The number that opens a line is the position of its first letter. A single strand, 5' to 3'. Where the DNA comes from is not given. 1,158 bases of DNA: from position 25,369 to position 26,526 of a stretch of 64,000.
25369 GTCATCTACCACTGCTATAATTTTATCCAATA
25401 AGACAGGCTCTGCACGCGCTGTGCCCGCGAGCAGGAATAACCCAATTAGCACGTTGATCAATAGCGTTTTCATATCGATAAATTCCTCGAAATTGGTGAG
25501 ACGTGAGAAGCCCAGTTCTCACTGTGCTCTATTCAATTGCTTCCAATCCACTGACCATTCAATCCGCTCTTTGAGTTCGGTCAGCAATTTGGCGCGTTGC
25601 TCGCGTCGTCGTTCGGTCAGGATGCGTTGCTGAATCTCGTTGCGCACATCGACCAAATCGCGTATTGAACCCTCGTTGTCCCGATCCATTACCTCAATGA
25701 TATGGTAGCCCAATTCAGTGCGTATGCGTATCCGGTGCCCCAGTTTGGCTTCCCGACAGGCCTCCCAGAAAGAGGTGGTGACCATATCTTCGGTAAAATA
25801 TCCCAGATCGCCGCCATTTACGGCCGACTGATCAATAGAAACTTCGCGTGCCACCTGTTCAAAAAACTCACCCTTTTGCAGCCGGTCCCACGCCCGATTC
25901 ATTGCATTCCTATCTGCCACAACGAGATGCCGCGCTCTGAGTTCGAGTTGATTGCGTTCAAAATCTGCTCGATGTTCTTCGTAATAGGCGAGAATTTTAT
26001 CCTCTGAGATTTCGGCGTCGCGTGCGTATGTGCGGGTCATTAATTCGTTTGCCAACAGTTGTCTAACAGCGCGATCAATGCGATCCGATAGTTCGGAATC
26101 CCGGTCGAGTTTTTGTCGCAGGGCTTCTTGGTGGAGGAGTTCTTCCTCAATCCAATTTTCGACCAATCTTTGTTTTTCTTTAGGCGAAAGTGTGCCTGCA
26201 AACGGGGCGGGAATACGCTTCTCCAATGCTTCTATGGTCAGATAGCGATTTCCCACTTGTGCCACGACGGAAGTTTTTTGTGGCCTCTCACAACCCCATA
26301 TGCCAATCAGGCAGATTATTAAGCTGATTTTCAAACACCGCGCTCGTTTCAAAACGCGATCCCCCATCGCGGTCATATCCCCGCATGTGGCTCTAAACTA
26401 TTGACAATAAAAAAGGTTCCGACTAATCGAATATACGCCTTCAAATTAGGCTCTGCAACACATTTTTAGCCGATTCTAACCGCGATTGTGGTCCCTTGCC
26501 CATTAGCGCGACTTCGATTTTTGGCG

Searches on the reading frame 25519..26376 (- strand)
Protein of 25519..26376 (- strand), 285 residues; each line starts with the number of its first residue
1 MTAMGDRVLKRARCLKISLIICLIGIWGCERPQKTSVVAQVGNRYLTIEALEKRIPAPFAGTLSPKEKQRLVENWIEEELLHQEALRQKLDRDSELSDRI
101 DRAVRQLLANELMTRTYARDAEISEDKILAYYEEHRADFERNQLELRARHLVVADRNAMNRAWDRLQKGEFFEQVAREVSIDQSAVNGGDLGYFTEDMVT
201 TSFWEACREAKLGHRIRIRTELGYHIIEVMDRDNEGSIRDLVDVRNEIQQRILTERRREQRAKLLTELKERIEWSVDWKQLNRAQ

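Call 80: search_protein_families(library=pfam, proteins=[window:25519-26376:-], max_evalue=0.001)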
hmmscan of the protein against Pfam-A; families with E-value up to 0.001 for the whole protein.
window:25519-26376:- (285 aa): 3 families
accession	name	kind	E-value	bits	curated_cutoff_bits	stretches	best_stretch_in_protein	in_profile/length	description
PF13616.12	Rotamase_3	-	3.4e-14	53.8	22.5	1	156-232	37-115/116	PPIC-type PPIASE domain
PF00639.27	Rotamase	-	5.9e-10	40.4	21.7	1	157-231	20-97/97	PPIC-type PPIASE domain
PF13145.12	Rotamase_2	-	1.1e-07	33.1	27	1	123-245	1-120/121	PPIC-type PPIASE domain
